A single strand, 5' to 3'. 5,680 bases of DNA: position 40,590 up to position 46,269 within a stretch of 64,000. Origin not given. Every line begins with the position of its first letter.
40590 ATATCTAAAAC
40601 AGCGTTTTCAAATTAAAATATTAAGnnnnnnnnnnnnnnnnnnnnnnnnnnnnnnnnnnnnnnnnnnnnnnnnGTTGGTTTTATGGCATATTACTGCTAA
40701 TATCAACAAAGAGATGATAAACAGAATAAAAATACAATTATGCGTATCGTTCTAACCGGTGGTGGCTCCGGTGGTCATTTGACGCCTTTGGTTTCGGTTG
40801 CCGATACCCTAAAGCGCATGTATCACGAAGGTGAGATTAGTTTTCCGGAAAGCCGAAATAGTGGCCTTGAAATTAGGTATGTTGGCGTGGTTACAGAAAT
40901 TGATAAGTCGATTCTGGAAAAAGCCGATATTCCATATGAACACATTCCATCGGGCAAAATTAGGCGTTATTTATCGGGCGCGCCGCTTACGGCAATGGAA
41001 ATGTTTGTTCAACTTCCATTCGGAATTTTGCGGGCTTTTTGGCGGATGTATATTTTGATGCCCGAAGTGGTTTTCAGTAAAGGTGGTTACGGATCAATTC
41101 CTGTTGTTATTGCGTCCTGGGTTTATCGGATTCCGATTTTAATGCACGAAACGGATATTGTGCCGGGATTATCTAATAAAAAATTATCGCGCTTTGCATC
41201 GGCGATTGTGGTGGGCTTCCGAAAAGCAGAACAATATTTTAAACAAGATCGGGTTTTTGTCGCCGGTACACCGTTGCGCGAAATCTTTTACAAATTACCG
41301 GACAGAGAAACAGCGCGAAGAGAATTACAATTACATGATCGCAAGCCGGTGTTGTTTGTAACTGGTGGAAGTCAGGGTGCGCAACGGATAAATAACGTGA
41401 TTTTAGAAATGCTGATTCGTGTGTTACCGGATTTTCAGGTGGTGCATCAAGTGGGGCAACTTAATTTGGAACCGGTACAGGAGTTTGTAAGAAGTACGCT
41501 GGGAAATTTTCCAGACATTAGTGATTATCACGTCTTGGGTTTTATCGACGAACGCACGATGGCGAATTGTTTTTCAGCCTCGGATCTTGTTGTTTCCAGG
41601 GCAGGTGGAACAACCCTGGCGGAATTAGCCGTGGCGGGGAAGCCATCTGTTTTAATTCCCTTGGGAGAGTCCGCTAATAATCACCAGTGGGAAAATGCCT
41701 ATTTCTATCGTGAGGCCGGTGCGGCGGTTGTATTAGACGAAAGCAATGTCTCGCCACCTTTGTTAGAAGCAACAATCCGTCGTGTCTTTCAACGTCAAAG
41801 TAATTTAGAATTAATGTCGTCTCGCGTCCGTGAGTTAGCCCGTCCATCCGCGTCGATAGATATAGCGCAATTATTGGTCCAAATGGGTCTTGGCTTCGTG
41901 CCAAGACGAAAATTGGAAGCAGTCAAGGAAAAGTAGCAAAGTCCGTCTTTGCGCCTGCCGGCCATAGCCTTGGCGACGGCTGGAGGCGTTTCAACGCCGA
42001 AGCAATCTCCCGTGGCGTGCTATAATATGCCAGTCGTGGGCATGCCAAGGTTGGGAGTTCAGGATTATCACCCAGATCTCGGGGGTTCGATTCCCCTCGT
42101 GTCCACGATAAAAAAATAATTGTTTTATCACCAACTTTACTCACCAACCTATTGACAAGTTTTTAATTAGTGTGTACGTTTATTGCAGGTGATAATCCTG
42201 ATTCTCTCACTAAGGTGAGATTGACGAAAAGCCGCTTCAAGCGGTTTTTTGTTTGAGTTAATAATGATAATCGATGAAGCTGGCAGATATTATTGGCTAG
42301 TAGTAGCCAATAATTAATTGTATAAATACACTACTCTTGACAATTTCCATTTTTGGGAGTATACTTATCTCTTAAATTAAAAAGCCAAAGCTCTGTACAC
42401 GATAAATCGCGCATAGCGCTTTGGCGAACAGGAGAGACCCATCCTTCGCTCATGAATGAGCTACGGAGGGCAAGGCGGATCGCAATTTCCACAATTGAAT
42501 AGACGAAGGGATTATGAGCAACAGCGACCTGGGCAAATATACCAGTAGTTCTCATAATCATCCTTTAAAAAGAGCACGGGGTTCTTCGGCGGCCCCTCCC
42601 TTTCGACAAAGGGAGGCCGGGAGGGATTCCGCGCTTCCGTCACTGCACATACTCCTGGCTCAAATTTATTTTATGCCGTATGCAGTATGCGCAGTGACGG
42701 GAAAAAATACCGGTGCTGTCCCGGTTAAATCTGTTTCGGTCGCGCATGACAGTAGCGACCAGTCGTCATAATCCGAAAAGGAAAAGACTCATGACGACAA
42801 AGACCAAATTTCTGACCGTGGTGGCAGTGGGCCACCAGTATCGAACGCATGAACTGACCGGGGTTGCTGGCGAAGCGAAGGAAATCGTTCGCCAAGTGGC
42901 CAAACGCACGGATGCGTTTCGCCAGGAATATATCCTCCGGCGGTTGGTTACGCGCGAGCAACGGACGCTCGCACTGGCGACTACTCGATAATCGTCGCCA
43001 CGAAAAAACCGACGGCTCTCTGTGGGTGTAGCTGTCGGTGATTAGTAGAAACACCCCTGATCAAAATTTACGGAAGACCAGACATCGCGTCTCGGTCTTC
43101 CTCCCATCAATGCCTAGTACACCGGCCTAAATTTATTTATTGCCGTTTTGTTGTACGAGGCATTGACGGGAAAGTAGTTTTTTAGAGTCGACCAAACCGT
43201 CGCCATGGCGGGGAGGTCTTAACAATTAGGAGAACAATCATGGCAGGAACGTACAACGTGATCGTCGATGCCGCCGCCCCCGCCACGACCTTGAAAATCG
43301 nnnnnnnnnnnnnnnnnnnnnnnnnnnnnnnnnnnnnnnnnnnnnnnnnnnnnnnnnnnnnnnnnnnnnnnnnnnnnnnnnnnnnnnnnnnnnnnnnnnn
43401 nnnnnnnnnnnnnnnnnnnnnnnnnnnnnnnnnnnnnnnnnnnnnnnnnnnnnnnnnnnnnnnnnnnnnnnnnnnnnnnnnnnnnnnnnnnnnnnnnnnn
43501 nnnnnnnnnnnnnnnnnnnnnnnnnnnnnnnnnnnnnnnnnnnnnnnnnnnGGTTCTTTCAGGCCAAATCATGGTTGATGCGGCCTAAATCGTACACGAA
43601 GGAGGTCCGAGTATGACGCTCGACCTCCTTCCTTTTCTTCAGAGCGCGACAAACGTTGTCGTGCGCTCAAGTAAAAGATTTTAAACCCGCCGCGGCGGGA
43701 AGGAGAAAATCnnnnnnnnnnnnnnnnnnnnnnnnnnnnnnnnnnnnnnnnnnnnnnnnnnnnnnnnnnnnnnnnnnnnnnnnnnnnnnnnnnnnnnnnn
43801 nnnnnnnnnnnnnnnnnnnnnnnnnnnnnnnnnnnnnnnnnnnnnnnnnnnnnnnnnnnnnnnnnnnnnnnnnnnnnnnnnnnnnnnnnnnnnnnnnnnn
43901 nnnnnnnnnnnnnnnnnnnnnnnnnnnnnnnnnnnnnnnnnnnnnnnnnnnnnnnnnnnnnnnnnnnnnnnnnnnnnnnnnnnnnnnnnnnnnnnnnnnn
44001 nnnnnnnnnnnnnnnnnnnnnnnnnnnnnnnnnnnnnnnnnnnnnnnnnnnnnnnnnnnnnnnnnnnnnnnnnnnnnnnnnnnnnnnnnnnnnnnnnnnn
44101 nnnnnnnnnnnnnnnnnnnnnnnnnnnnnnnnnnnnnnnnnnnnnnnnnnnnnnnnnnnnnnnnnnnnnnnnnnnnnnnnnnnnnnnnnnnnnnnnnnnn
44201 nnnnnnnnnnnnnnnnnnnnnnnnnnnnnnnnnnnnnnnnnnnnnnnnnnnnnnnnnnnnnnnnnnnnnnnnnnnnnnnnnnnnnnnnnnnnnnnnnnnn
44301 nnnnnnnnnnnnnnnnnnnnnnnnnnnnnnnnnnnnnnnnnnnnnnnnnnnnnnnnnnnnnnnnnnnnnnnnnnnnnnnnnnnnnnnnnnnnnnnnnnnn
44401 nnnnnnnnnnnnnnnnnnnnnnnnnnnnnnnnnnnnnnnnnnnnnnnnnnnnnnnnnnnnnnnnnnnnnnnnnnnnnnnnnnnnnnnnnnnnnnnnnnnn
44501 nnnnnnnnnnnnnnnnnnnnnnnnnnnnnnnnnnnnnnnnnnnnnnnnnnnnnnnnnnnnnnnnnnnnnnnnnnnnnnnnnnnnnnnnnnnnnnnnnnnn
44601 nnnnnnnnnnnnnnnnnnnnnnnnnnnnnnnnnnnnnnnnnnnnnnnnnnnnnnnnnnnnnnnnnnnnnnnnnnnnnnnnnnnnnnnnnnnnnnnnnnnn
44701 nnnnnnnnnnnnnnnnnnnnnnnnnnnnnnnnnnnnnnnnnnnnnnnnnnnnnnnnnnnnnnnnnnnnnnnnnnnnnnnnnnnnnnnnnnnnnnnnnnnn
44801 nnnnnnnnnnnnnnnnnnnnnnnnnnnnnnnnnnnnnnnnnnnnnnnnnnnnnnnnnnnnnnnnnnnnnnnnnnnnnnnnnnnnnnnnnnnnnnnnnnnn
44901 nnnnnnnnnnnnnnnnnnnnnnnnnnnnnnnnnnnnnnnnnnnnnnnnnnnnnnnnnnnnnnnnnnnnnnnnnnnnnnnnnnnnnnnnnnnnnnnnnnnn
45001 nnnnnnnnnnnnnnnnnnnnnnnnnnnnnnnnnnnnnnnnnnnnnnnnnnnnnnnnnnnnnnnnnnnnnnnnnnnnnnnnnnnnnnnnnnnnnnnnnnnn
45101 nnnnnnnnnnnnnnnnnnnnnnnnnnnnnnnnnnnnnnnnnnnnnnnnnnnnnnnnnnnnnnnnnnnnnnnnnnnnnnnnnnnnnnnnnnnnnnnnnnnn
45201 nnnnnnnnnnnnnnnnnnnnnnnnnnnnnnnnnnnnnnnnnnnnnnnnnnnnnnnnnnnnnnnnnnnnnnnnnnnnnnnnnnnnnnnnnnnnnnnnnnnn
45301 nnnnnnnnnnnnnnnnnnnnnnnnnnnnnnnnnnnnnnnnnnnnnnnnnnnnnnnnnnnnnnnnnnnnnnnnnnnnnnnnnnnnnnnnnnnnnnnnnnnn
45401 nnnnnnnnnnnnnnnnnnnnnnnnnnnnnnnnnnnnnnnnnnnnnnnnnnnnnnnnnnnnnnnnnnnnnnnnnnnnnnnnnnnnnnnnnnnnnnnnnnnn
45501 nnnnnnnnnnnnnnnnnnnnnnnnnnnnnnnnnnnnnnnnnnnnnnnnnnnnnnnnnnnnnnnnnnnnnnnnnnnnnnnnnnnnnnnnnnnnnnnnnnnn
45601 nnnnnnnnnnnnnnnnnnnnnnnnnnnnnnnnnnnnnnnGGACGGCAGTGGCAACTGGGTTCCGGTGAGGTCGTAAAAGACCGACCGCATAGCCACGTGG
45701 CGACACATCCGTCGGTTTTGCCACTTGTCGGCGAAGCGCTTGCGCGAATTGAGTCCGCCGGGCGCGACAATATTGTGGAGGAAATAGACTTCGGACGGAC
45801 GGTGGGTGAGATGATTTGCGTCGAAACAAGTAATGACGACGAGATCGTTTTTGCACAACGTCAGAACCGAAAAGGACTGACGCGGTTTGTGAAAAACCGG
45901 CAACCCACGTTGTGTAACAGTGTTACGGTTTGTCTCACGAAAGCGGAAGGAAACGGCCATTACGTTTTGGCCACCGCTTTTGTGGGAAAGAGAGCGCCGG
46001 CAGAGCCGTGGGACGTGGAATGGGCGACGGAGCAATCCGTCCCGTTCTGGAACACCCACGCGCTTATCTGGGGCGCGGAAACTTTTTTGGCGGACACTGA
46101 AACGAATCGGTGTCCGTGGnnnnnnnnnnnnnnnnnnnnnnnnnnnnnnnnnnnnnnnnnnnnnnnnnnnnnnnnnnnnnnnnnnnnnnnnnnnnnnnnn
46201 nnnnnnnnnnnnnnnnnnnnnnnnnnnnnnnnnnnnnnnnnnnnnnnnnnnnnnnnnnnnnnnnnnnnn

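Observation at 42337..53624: GC-rich plus-strand island encoding a MoxR-like AAA+ ATPase, a VWA/MIDAS protein, four NK-like P-loop paralogues and a Zn-ribbon protein - candidate novel NTPase-based conflict/defence module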

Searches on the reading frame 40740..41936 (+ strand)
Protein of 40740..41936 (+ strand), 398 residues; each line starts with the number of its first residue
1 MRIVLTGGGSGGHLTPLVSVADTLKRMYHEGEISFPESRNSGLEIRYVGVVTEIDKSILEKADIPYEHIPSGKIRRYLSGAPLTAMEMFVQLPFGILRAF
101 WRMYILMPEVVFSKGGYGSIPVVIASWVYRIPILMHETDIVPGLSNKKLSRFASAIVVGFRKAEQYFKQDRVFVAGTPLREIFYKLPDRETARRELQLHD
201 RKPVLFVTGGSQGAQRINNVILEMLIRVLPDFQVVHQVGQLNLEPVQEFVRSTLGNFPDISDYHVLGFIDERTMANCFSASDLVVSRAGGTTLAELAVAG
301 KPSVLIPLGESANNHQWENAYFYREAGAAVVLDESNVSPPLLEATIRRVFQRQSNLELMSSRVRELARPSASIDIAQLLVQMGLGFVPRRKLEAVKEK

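Call 10: search_protein_families(library=pfam, max_evalue=0.001, proteins=[window:40740-41936:+])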
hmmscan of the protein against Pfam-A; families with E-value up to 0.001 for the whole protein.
window:40740-41936:+ (398 aa): 2 families
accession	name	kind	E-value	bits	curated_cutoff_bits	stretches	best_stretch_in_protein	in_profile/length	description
PF04101.22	Glyco_tran_28_C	-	9.9e-33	114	22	1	204-363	1-154/166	Glycosyltransferase family 28 C-terminal domain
PF03033.26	Glyco_transf_28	-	2.5e-24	86.3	26.2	1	3-157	1-138/139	Glycosyltransferase family 28 N-terminal domain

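Call 91: find_related_loci(query=window:40740-41933:+, collection=metagenome_contigs, flank=8000)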
Query window:40740-41933:+ (398 aa) in metagenome_contigs; peptide patterns used: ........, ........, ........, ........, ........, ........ (x = any residue, [..] = any of these).
109 stretches matched a pattern; 9 encode a relative of the query (tblastn E <= 1e-3); 9 distinct loci.
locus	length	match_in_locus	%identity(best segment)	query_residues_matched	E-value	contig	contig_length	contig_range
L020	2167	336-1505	87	1-390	0e+0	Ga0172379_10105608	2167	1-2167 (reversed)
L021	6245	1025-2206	77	1-394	0e+0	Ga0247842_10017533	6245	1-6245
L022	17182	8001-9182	75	1-394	0e+0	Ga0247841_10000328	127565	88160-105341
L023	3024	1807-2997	62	1-397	3e-178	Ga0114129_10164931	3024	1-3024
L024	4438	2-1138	64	17-395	4e-171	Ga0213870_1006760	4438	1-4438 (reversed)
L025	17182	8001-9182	77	1-394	0e+0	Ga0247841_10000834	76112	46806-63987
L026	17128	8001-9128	35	1-383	3e-70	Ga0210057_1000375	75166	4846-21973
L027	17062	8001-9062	28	2-383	4e-40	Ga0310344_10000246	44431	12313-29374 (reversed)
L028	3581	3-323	52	291-397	2e-33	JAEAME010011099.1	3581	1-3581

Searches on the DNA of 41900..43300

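Call 17: search_rna_families(source=window, start=41900, end=43300, threshold=evalue, max_evalue=1, show_alignments=3)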
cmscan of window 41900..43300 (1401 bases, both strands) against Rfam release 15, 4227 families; matches with E-value up to 1: 4.
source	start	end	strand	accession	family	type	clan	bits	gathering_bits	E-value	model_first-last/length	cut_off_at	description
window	42038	42108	+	RF00023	tmRNA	Gene;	CL00001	26.2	47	2.3e-08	1-374/374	no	transfer-messenger RNA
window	43096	43175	+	RF03800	mir-4477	Gene; miRNA;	-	22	74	0.26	1-81/81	no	mir-4477 microRNA precursor family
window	43096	43175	-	RF03800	mir-4477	Gene; miRNA;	-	21.4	74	0.37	1-81/81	no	mir-4477 microRNA precursor family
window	42786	42865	+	RF01196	snoZ30a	Gene; snRNA; snoRNA; CD-box;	-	17.2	80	0.87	1-92/92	no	Small nucleolar RNA Z30a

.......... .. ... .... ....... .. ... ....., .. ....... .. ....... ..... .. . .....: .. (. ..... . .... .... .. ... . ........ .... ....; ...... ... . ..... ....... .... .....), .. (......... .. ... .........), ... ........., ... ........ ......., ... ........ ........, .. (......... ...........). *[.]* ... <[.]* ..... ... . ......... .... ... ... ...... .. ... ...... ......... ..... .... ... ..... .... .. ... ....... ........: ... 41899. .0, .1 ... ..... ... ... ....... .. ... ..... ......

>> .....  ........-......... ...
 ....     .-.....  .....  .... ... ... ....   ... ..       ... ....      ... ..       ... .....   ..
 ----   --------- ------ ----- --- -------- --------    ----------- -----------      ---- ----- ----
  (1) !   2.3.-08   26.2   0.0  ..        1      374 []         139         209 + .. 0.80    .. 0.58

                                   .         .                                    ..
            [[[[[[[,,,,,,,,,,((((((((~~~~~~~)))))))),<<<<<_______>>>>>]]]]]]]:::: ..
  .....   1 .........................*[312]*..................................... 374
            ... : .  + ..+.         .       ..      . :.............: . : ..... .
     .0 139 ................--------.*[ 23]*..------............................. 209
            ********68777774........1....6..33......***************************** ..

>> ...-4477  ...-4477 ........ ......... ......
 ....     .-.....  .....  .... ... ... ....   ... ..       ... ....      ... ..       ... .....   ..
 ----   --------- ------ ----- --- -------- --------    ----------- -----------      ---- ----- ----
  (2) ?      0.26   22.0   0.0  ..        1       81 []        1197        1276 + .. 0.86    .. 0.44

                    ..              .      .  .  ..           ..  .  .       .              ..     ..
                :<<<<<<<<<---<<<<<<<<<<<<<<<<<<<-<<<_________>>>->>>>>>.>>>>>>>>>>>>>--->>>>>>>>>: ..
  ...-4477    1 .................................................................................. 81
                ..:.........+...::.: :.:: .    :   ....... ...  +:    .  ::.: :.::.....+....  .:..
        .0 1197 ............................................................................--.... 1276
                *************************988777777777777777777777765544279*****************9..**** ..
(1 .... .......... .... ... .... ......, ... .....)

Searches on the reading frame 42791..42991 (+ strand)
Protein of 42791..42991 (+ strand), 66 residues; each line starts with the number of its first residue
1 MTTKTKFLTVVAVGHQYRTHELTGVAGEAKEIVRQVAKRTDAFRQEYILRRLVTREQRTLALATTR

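Call 43: search_protein_families(library=ncbifam, max_evalue=0.1, proteins=[window:42791-42991:+])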
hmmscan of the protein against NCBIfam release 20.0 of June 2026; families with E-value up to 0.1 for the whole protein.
window:42791-42991:+ (66 aa): 0 families

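Call 106: search_protein_families(library=phrogs, max_evalue=0.01, proteins=[window:42791-42991:+])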
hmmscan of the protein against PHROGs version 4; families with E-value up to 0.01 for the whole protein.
window:42791-42991:+ (66 aa): 0 families

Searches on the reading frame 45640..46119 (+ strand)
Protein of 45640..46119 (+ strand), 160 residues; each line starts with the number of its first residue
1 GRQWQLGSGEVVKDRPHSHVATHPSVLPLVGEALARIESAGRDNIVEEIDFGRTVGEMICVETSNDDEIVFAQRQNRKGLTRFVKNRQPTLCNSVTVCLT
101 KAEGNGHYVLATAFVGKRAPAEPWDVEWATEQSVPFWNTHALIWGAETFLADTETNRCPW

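Call 108: search_dna_similar(query=window:45640-46119:+, collection=phages, mode=protein, max_rows=15)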
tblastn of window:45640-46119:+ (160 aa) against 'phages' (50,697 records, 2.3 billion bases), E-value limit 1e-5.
Records with a match: 20; places in all: 20; records where one place covers at least 80% of the query: 7.
Best place of each record, by identity: <60% 20.
By first word of the organism name: Erwinia 7; Yersinia 4; Pseudomonas 2; Pectobacterium 2; Cronobacter 2; Serratia 2; Xanthomonas 1.
By host as written in the record: - 4; Erwinia amylovora 3; Erwinia amylovora SNUABM_01 3; Pectobacterium carotovorum subsp. carotovorum strain CBBL19-1-37 2; Cronobacter sakazakii 2; Serratia marcescens UCC2017 2; Erwinia aphidicola W09_2 1; Pseudomonas poae Z9_5 1; and 2 more.
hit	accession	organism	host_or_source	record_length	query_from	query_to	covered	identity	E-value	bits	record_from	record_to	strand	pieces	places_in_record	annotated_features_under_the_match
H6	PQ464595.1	Erwinia phage Kaldavass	Erwinia aphidicola W09_2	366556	19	150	83%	40.9%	1e-19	90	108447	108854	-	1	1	hypothetical protein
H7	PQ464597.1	Pseudomonas phage Milchi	Pseudomonas poae Z9_5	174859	17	147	82%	39.3%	2e-22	98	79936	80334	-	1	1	hypothetical protein (x2)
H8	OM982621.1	Pseudomonas phage Astolliot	Pseudomonas syringae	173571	17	147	82%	39.3%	6e-22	97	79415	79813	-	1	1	hypothetical protein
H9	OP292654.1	Xanthomonas phage XbC2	Xanthomonas vesicatoria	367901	19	144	79%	38.9%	1e-18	87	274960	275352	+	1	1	hypothetical protein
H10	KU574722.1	Pectobacterium phage vB_PcaM_CBB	Pectobacterium carotovorum subsp. ...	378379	19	150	83%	35.8%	1e-18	87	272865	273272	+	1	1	hypothetical protein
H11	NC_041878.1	Pectobacterium phage vB_PcaM_CBB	Pectobacterium carotovorum subsp. ...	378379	19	150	83%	35.8%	1e-18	87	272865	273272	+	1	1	hypothetical protein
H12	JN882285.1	Cronobacter phage vB_CsaM_GAP32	Cronobacter sakazakii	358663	19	150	83%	35.8%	4e-17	83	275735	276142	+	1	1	hypothetical protein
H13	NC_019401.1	Cronobacter phage vB_CsaM_GAP32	Cronobacter sakazakii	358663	19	150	83%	35.8%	4e-17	83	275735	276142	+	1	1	hypothetical protein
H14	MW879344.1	Erwinia phage pEa_SNUABM_49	Erwinia amylovora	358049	19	144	79%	36.4%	3e-17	83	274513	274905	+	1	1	hypothetical protein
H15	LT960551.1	Yersinia phage fHe-Yen9-04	-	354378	19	144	79%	35.9%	2e-16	81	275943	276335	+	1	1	g376: hypothetical protein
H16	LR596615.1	Yersinia phage fHe-Yen9-04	-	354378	19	144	79%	35.9%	2e-16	81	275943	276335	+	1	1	g376: hypothetical protein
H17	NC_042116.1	Yersinia phage fHe-Yen9-04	-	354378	19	144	79%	35.9%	2e-16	81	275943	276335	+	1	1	g376: hypothetical protein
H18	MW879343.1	Erwinia phage pEa_SNUABM_44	Erwinia amylovora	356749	19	144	79%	35.1%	5e-17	82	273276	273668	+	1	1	hypothetical protein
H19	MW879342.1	Erwinia phage pEa_SNUABM_19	Erwinia amylovora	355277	19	144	79%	35.1%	5e-17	82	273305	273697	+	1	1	hypothetical protein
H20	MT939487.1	Erwinia phage pEa_SNUABM_47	Erwinia amylovora SNUABM_01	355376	19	144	79%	35.1%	5e-17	82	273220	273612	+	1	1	hypothetical protein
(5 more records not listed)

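Call 111: get_annotated_region(hit=H7, flank=4000)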
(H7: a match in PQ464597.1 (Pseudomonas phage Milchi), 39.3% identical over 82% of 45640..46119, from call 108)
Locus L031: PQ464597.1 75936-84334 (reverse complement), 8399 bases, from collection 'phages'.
description: Pseudomonas phage Milchi, complete genome.
organism: Pseudomonas phage Milchi (NCBI taxid 3374953)
taxonomy: Viruses; Duplodnaviria; Heunggongvirae; Uroviricota; Caudoviricetes
host: Pseudomonas poae Z9_5; source: -; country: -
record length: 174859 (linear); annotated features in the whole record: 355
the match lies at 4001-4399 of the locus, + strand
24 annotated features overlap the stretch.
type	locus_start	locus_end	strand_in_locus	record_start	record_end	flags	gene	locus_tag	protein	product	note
CDS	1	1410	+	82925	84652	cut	-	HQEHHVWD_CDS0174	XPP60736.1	hypothetical protein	-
CDS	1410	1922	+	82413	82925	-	-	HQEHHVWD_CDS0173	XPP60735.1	tail tube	-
CDS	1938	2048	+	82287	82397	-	-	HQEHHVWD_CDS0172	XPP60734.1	hypothetical protein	-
CDS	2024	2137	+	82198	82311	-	-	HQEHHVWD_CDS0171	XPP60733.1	hypothetical protein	-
CDS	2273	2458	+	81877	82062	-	-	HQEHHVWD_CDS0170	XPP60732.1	hypothetical protein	-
CDS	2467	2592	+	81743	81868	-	-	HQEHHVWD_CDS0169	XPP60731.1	hypothetical protein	-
CDS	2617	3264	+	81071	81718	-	-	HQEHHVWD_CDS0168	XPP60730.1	deoxynucleoside monophosphate kinase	-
CDS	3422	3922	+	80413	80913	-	-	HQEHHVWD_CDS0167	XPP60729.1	hypothetical protein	-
CDS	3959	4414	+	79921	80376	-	-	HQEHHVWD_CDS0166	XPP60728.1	hypothetical protein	-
CDS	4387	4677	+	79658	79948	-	-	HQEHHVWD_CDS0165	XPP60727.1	hypothetical protein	-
CDS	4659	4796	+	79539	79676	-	-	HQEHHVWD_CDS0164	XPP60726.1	hypothetical protein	-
CDS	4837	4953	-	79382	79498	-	-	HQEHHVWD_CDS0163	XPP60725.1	hypothetical protein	-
CDS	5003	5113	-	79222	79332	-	-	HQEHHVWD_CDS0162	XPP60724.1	hypothetical protein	-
CDS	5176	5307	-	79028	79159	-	-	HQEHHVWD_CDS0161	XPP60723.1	hypothetical protein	-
tRNA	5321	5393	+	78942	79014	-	-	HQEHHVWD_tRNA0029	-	tRNA-Met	-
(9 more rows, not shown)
